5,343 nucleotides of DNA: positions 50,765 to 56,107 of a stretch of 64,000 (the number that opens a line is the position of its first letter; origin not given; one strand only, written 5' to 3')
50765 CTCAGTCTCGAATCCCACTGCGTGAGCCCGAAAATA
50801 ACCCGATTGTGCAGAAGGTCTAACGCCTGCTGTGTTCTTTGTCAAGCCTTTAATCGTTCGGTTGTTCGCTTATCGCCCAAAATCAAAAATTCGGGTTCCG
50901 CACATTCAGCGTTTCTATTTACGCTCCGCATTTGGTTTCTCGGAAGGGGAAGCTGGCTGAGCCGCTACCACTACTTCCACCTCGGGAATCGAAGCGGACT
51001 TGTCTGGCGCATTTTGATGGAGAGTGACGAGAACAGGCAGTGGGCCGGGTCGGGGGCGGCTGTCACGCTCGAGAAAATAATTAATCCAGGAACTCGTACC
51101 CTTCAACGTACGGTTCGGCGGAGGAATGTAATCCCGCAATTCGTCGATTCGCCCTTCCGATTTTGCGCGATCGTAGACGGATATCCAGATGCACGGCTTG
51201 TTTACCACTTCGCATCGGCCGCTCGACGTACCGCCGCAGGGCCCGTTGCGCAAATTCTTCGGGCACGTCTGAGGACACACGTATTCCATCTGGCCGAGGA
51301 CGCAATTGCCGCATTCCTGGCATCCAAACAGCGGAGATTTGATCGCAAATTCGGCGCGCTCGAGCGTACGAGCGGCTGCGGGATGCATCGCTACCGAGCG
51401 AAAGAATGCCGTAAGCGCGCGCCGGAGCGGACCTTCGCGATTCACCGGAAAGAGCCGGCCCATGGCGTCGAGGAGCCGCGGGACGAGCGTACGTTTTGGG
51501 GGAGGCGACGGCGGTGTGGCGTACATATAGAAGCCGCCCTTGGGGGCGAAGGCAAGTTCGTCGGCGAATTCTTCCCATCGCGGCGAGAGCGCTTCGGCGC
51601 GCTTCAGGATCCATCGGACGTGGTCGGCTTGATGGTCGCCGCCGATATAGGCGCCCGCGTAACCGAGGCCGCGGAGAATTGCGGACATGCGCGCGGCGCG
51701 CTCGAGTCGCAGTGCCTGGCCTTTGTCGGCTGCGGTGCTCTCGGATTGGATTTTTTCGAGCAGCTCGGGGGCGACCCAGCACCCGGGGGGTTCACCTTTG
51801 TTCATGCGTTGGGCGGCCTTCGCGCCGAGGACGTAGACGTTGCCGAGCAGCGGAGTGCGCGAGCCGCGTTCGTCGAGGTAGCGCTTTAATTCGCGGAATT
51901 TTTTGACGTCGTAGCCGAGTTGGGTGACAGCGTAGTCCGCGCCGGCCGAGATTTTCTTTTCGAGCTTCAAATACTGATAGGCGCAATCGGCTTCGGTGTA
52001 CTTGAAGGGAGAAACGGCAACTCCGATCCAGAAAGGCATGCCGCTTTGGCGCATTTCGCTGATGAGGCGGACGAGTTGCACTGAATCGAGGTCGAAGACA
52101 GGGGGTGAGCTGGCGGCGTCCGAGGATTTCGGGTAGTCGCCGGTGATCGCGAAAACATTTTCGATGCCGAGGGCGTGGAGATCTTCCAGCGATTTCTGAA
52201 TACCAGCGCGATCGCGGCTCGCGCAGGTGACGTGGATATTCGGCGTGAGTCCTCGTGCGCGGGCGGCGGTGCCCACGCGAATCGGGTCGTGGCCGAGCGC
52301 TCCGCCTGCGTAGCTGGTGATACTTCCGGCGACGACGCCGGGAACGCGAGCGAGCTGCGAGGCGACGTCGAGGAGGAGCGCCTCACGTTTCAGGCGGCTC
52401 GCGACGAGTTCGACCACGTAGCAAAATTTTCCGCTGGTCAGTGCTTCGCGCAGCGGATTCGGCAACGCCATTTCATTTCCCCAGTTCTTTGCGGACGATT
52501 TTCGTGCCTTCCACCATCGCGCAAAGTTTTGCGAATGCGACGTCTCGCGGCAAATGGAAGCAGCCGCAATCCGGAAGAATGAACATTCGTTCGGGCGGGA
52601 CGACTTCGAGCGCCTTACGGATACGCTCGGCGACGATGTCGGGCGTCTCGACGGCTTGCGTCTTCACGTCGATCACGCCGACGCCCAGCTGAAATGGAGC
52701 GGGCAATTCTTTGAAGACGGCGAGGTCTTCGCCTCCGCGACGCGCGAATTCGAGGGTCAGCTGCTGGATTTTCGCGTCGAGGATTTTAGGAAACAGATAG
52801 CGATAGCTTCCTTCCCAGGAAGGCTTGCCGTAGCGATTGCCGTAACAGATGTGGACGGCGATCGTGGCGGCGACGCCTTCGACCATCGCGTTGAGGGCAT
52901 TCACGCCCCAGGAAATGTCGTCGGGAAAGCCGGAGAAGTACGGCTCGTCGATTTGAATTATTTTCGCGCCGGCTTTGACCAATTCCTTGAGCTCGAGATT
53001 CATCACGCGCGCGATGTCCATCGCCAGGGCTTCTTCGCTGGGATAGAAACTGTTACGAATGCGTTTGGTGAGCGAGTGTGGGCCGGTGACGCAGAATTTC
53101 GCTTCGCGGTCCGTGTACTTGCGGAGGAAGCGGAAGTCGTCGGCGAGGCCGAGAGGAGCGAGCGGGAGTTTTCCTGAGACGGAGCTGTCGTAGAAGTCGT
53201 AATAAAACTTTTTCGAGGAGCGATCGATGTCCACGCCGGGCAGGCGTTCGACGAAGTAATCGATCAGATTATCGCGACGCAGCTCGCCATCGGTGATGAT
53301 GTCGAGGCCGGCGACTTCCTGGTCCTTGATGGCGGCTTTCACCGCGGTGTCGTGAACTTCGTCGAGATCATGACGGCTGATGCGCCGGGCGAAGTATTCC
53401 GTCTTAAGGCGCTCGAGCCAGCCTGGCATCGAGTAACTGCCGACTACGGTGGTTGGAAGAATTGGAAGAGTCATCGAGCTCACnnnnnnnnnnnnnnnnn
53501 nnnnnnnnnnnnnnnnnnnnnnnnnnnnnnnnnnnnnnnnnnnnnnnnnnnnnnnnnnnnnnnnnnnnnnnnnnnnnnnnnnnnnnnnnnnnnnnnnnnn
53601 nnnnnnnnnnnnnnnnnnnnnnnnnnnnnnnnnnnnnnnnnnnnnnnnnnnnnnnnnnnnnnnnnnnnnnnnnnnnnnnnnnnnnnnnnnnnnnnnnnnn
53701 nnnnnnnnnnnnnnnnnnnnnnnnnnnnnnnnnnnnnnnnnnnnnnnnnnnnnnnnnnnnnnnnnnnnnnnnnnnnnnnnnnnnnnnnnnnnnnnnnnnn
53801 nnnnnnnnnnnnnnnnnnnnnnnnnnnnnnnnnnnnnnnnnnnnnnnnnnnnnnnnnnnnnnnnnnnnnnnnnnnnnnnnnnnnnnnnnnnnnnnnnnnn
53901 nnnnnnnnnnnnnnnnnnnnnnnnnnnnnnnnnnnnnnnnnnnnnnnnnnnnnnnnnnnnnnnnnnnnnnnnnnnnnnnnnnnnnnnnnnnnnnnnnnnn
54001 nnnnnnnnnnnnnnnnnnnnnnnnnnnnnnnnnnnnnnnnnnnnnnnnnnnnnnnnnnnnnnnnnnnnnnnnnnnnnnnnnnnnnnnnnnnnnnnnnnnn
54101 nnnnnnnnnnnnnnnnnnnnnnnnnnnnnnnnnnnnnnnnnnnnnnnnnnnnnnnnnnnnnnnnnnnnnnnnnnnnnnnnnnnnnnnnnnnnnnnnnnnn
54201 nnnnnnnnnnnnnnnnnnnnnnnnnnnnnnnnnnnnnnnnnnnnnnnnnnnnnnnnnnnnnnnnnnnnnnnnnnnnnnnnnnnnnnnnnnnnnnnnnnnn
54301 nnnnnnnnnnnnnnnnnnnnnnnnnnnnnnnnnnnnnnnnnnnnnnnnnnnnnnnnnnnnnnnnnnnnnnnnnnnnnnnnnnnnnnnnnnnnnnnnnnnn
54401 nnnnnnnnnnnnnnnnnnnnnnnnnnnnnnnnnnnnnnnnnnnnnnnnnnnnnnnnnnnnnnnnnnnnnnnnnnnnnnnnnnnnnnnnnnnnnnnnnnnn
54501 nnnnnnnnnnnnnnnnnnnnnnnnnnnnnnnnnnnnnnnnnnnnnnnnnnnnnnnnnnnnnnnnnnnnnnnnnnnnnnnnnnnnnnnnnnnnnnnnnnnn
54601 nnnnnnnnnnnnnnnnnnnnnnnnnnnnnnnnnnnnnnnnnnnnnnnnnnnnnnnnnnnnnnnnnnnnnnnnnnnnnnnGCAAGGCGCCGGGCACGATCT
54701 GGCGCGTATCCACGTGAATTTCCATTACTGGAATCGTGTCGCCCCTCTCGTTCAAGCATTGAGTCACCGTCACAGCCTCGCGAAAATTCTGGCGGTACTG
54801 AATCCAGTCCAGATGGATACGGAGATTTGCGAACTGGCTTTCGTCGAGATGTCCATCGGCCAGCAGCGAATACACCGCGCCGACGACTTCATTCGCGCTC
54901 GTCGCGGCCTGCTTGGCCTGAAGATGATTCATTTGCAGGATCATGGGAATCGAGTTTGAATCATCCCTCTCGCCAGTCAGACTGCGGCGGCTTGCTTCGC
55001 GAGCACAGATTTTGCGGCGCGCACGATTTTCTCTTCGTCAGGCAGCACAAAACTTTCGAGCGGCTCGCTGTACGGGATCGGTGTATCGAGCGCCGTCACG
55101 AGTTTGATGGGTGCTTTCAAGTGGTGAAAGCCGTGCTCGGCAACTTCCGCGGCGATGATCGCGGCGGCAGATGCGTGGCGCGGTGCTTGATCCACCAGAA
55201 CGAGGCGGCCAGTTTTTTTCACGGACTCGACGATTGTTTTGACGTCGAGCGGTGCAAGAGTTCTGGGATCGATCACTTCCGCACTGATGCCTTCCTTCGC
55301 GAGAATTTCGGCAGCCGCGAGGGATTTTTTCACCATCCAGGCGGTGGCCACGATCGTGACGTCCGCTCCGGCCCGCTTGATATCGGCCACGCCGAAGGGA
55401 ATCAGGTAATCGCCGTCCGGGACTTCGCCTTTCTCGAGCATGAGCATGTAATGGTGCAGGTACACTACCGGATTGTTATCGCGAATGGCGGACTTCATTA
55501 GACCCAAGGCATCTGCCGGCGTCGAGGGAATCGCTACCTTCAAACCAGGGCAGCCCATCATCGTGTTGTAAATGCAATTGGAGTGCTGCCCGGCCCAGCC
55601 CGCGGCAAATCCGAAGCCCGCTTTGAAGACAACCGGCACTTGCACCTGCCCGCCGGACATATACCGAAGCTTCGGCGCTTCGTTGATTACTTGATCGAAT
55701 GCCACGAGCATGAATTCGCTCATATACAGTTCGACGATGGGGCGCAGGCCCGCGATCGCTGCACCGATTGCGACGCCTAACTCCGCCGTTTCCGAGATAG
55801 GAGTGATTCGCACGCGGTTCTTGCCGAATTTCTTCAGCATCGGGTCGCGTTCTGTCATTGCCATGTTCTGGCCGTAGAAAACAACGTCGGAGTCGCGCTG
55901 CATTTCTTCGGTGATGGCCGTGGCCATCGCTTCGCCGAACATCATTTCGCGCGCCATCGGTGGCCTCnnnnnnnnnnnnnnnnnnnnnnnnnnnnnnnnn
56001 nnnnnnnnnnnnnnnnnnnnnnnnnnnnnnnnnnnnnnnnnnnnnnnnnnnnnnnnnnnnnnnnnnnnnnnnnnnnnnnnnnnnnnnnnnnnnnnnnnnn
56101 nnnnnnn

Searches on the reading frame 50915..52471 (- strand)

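Call 8: search_protein_families(library=pfam, proteins=[window:50915-52471:-], max_evalue=0.001)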
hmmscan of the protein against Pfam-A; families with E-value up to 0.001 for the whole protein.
window:50915-52471:- (518 aa): 2 families
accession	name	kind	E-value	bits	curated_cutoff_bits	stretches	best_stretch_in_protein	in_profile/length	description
PF02219.23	MTHFR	-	1.6e-27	97.1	24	1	8-241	3-235/287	Methylenetetrahydrofolate reductase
PF12225.13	DUF5981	-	4.8e-25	87.5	23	1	369-453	7-93/95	Methylene-tetrahydrofolate reductase C terminal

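Call 39: search_protein_families(library=ncbifam, proteins=[window:50915-52471:-], max_evalue=1e-8)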
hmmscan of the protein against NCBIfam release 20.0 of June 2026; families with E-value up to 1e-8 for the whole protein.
window:50915-52471:- (518 aa): 4 families
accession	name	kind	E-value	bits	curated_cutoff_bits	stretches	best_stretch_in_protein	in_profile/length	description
NF006396.0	PRK08645.1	equivalog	2.3e-24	85.4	453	1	62-256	367-566/611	bifunctional homocysteine S-methyltransferase/methylenetetrahydrofolate reductase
TIGR00676.1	fadh2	equivalog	1.1e-19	70.8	293.7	1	50-263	33-245/275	methylenetetrahydrofolate reductase [NAD(P)H]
TIGR00677.1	fadh2_euk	equivalog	1.1e-17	64.3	310.05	1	66-212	51-196/281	methylenetetrahydrofolate reductase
NF006950.0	PRK09432.1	equivalog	1.4e-09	37.7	382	1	73-193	81-192/296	methylenetetrahydrofolate reductase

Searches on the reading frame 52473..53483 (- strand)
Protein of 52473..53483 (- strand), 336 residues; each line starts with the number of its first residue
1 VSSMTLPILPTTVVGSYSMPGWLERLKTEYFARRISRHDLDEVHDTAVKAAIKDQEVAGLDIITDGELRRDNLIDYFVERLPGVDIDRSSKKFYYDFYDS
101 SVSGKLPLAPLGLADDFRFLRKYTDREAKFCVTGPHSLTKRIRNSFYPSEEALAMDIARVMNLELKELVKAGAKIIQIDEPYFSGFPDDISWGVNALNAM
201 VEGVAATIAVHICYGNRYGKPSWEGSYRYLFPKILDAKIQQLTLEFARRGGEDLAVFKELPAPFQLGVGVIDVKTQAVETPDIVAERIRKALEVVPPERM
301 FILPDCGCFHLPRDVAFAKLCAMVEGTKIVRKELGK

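Call 8: search_protein_families(library=pfam, proteins=[window:52473-53483:-], max_evalue=0.001)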
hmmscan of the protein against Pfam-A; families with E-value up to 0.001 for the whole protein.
window:52473-53483:- (336 aa): 2 families
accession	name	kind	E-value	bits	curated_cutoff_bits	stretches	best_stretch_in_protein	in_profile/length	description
PF01717.24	Meth_synt_2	-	2.1e-42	146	21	1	9-327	1-322/324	Cobalamin-independent synthase, Catalytic domain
PF08267.18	Meth_synt_1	-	8.5e-08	32.5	27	1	125-273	147-290/313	Cobalamin-independent synthase, N-terminal domain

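Call 39: search_protein_families(library=ncbifam, proteins=[window:52473-53483:-], max_evalue=1e-8)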
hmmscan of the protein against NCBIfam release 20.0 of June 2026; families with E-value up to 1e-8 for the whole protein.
window:52473-53483:- (336 aa): 9 families
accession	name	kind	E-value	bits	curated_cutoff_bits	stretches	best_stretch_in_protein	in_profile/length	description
NF003317.0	PRK04326.1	equivalog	1.5e-91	307.1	406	1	3-335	3-327/340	methionine synthase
NF006589.0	PRK09121.1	equivalog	1.1e-63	215.3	392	1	8-335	4-341/342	methionine synthase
NF002119.0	PRK00957.1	equivalog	8e-47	159.9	258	1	9-330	2-304/306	methionine synthase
TIGR01371.1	met_syn_B12ind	equivalog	1.6e-33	116.8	929.95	1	3-332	420-753/754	5-methyltetrahydropteroyltriglutamate--homocysteine S-methyltransferase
NF003556.0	PRK05222.1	equivalog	1.4e-32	113.5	541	1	3-334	414-748/750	5-methyltetrahydropteroyltriglutamate--homocysteine S-methyltransferase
NF002272.0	PRK01207.1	equivalog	1.4e-32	113.3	399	1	9-334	4-343/343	methionine synthase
NF005085.0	PRK06520.1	subfamily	1e-20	74.2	313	1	12-182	11-193/368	5-methyltetrahydropteroyltriglutamate--homocysteine S-methyltransferase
NF004875.0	PRK06233.1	equivalog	9.2e-20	70.8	576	1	12-180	13-193/373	vitamin B12 independent methionine synthase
NF006350.0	PRK08575.1-4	equivalog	4.4e-12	46.1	361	1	12-321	5-301/309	5-methyltetrahydropteroyltriglutamate--homocysteine methyltransferase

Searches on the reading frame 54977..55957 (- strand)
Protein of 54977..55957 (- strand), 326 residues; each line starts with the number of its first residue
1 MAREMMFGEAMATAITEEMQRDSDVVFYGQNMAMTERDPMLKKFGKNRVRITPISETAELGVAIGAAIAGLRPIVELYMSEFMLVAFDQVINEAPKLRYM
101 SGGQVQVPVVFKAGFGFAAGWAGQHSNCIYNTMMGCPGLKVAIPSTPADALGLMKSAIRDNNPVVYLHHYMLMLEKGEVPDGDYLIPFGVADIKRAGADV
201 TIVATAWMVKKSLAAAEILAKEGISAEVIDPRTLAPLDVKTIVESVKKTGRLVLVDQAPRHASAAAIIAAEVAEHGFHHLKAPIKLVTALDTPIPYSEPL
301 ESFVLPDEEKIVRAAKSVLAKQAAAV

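Call 8: search_protein_families(library=pfam, proteins=[window:54977-55957:-], max_evalue=0.001)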
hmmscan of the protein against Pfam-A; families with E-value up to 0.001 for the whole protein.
window:54977-55957:- (326 aa): 2 families
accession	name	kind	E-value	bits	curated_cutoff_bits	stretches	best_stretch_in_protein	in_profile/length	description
PF02780.25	Transketolase_C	-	3e-37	127.7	25.9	1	189-311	1-124/124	Transketolase, C-terminal domain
PF02779.29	Transket_pyr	-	8.5e-28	97.6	27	1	4-166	2-165/174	Transketolase, pyrimidine binding domain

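Call 39: search_protein_families(library=ncbifam, proteins=[window:54977-55957:-], max_evalue=1e-8)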
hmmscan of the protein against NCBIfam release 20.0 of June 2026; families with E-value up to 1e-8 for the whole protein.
window:54977-55957:- (326 aa): 7 families
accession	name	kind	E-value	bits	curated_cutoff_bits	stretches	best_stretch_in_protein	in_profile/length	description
NF006667.0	PRK09212.1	subfamily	2.2e-98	329.2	321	1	4-321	3-325/327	pyruvate dehydrogenase complex E1 component subunit beta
NF008854.0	PRK11892.1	equivalog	5.8e-95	318.7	454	1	5-319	142-462/464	pyruvate dehydrogenase complex E1 component subunit beta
NF004559.0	PRK05899.2-5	equivalog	1.5e-15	56.5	488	1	10-318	323-623/627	transketolase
TIGR00204.1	dxs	equivalog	1.7e-15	56.6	465.95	1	7-294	312-588/616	1-deoxy-D-xylulose-5-phosphate synthase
NF008968.0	PRK12315.1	subfamily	5.7e-13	48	510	1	9-254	283-518/582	1-deoxy-D-xylulose-5-phosphate synthase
NF003933.0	PRK05444.2-2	equivalog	3.8e-11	42.2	395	1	8-289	296-573/606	1-deoxy-D-xylulose-5-phosphate synthase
NF004556.0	PRK05899.2-2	equivalog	8.5e-10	37.5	575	1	79-279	398-600/639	transketolase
